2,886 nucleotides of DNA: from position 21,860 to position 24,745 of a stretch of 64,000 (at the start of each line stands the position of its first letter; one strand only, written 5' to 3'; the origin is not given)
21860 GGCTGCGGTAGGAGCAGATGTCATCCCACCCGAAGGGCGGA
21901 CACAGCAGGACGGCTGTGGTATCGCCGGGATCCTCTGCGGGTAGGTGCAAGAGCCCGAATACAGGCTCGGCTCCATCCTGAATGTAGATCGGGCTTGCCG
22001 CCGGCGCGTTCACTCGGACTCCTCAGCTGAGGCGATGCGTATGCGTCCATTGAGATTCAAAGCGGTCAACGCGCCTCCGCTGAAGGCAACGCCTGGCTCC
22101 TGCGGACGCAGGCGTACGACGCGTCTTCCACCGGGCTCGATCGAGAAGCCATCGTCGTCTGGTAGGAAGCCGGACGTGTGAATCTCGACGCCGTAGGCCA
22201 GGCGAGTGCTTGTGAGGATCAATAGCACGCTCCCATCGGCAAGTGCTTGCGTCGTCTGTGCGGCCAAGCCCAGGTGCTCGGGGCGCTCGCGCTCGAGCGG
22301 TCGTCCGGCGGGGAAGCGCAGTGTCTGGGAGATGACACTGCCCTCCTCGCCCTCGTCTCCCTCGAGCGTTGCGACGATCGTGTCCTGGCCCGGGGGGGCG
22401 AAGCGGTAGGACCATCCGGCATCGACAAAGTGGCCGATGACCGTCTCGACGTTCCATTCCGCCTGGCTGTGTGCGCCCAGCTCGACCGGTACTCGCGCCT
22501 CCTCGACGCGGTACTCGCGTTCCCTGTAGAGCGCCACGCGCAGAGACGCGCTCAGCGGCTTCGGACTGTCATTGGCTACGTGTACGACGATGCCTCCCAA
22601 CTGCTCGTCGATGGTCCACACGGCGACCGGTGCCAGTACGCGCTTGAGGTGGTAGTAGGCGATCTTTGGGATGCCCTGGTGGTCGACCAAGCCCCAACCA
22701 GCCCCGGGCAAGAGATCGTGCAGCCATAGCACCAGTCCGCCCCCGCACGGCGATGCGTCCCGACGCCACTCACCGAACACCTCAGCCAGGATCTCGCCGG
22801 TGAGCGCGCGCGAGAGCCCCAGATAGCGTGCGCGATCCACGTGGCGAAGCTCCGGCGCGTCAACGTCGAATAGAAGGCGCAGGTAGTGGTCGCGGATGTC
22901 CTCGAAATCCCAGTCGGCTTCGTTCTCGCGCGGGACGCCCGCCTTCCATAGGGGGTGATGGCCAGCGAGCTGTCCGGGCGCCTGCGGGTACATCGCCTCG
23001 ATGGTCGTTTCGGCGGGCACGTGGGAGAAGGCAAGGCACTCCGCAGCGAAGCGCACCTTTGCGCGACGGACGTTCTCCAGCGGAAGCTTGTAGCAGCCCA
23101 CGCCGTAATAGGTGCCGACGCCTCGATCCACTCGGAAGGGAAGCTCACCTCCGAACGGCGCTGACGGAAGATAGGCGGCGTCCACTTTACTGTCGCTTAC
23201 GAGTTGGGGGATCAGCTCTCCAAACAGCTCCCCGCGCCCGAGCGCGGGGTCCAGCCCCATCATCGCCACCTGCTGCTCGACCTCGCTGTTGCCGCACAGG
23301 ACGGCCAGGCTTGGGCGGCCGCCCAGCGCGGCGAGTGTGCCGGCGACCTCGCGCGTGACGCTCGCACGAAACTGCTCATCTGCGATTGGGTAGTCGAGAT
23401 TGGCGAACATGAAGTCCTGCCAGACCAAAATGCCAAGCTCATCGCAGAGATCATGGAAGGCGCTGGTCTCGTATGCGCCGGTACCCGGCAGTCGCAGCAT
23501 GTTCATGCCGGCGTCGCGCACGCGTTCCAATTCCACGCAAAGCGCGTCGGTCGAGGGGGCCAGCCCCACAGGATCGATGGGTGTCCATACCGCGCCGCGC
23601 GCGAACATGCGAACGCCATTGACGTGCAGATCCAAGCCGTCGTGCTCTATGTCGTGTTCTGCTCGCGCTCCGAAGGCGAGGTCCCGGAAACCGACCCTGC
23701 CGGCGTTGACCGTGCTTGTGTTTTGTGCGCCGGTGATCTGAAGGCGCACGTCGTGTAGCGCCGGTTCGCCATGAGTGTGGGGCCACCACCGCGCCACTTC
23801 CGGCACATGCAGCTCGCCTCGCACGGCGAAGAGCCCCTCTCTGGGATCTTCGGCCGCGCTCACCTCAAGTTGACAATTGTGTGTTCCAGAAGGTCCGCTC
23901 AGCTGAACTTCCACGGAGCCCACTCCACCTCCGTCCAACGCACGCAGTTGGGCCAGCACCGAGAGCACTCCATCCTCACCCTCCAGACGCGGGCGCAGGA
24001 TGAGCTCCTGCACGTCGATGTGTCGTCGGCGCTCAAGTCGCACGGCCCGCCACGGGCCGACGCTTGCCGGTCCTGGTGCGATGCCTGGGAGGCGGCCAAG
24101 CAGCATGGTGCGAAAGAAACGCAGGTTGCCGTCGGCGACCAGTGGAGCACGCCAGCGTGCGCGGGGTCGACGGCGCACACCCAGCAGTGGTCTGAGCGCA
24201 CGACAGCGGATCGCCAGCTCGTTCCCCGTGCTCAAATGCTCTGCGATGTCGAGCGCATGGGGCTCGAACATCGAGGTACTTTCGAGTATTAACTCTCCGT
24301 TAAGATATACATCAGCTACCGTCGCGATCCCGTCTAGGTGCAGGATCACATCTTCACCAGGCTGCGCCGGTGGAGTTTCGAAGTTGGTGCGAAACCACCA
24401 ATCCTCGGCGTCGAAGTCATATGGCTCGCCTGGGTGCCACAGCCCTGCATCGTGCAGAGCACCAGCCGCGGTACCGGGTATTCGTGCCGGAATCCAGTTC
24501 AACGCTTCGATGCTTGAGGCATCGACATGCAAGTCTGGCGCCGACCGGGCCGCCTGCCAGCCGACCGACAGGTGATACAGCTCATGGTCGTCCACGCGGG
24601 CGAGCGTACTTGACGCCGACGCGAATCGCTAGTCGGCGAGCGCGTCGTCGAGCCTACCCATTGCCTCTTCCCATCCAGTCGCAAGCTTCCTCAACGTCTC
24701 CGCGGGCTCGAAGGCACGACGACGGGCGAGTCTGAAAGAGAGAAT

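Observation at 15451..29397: Candidate tRNA-independent aminoacyl/acyl decoration system for an exopolysaccharide: aaRS-like ligase, carrier protein, AcpS, ACAD, DUF1839 and hydrolases coupled to four Fem/CelD-like transferases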

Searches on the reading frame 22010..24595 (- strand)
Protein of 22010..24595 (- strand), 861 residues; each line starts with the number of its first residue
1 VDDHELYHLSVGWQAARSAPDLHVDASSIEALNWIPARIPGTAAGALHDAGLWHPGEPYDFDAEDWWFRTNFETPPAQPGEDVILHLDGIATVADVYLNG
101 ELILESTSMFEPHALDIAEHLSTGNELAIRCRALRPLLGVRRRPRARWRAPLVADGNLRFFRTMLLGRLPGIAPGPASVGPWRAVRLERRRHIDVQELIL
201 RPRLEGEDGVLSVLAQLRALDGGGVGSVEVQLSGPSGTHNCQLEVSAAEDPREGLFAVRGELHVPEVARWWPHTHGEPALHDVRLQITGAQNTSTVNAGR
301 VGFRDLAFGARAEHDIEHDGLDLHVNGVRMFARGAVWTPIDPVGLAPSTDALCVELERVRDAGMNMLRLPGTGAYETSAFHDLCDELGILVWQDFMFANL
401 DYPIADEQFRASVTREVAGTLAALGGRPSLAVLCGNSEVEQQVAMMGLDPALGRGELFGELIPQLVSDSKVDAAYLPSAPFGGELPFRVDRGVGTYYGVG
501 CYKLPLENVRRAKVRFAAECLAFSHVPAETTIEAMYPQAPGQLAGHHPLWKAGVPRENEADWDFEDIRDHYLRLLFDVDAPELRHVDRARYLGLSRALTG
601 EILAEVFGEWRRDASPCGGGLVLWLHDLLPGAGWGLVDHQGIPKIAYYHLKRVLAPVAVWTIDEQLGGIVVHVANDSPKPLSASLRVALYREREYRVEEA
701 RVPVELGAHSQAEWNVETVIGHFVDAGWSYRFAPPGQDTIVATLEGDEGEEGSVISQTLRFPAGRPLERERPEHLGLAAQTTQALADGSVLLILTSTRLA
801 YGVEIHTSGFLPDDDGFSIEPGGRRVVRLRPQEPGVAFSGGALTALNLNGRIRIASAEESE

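Call 3: search_protein_families(library=pfam, proteins=[window:22010-24595:-], max_evalue=0.01)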
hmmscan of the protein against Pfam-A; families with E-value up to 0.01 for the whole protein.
window:22010-24595:- (861 aa): 3 families
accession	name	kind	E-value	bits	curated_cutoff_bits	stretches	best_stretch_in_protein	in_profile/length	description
PF22666.2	Glyco_hydro_2_N2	-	6.8e-19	69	27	1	30-164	10-148/167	Glycosyl hydrolase 2 galactose-binding domain-like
PF00703.27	Glyco_hydro_2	-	1.7e-05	26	23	1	198-304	6-109/109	Glycosyl hydrolases family 2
PF02837.24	Glyco_hydro_2_N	-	0.0095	16.3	28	0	66-126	67-127/169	Glycosyl hydrolases family 2, sugar binding domain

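Call 4: search_protein_families(library=ncbifam, proteins=[window:22010-24595:-], max_evalue=0.01)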
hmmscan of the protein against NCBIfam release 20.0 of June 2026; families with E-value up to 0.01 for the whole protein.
window:22010-24595:- (861 aa): 8 families
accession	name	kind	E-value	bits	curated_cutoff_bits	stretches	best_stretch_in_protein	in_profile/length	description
NF041462.1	GalA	equivalog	5e-16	58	900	2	67-131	85-151/763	beta-galactosidase GalA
NF052611.1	beta_gal_Bga2A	equivalog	7.4e-12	44.1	999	2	180-391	200-396/1007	beta-galactosidase, LacZ type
NF041463.1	GalB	equivalog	1.8e-09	36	900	1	67-131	137-203/869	beta-galactosidase GalB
NF007666.0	PRK10340.1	equivalog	1.9e-05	22.7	1284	0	180-393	196-396/1030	beta-galactosidase subunit alpha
NF007538.0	PRK10150.1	equivalog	0.00014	20.4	544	1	65-130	66-131/607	beta-glucuronidase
NF050095.1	BetGlucuronLacZ4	equivalog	0.00088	17.5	950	0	76-132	72-128/666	beta-glucuronidase LacZ4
NF049890.1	Bet1-4galacdseBT4151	equivalog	0.001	17.1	1500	0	67-126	110-169/952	exo-beta-1,4-galactosidase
NF049891.1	Bet1-4galacdseBT4156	equivalog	0.0019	16.1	1700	0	274-396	259-371/946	exo-beta-1,4-galactosidase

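Call 31: search_solved_structures(query=window:22010-24595:-, max_evalue=0.001, show_alignments=1)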
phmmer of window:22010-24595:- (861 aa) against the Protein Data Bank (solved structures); distinct sequences matched with E-value up to 0.001: 23.
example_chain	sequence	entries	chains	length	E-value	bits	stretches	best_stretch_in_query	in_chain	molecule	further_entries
2vqu_A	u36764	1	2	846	6.9e-48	166.9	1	32-676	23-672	BETA-MANNOSIDASE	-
2vjx_A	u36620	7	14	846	8.7e-48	166.6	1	32-675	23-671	BETA-MANNOSIDASE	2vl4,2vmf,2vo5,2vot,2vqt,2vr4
2je8_A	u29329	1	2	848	8.7e-48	166.6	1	32-675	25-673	BETA-MANNOSIDASE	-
7op6_A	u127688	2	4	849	8.8e-48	166.6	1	32-675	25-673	Beta-mannosidase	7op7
2wbk_A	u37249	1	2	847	1.8e-47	165.5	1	32-675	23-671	BETA-MANNOSIDASE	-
5n6u_A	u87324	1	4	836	2.1e-45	158.7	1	32-718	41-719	Beta-mannosidase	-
6byc_A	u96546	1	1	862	2.1e-45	158.7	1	10-688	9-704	Beta-mannosidase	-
6bye_A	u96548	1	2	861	2.2e-45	158.6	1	10-688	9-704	Beta-mannosidase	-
6byg_A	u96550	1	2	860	6.7e-45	157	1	10-688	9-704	Beta-mannosidase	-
6byi_A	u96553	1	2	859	1.6e-44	155.8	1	11-688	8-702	Beta-mannosidase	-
6ddt_A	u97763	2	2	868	8.2e-36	127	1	35-442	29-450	Beta-mannosidase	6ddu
9nfe_A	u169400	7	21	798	5.1e-32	114.4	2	261-681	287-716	Glycoside hydrolase family 2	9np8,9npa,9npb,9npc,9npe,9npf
9np9_A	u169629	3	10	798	9.1e-32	113.6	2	261-681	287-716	Glycoside hydrolase family 2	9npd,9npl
9npn_A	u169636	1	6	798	3.3e-31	111.7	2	261-681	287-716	Glycoside hydrolase family 2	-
4cvu_A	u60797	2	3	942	2.6e-18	69.1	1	261-452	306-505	BETA-MANNOSIDASE | BETA-MANNOSIDASE GH2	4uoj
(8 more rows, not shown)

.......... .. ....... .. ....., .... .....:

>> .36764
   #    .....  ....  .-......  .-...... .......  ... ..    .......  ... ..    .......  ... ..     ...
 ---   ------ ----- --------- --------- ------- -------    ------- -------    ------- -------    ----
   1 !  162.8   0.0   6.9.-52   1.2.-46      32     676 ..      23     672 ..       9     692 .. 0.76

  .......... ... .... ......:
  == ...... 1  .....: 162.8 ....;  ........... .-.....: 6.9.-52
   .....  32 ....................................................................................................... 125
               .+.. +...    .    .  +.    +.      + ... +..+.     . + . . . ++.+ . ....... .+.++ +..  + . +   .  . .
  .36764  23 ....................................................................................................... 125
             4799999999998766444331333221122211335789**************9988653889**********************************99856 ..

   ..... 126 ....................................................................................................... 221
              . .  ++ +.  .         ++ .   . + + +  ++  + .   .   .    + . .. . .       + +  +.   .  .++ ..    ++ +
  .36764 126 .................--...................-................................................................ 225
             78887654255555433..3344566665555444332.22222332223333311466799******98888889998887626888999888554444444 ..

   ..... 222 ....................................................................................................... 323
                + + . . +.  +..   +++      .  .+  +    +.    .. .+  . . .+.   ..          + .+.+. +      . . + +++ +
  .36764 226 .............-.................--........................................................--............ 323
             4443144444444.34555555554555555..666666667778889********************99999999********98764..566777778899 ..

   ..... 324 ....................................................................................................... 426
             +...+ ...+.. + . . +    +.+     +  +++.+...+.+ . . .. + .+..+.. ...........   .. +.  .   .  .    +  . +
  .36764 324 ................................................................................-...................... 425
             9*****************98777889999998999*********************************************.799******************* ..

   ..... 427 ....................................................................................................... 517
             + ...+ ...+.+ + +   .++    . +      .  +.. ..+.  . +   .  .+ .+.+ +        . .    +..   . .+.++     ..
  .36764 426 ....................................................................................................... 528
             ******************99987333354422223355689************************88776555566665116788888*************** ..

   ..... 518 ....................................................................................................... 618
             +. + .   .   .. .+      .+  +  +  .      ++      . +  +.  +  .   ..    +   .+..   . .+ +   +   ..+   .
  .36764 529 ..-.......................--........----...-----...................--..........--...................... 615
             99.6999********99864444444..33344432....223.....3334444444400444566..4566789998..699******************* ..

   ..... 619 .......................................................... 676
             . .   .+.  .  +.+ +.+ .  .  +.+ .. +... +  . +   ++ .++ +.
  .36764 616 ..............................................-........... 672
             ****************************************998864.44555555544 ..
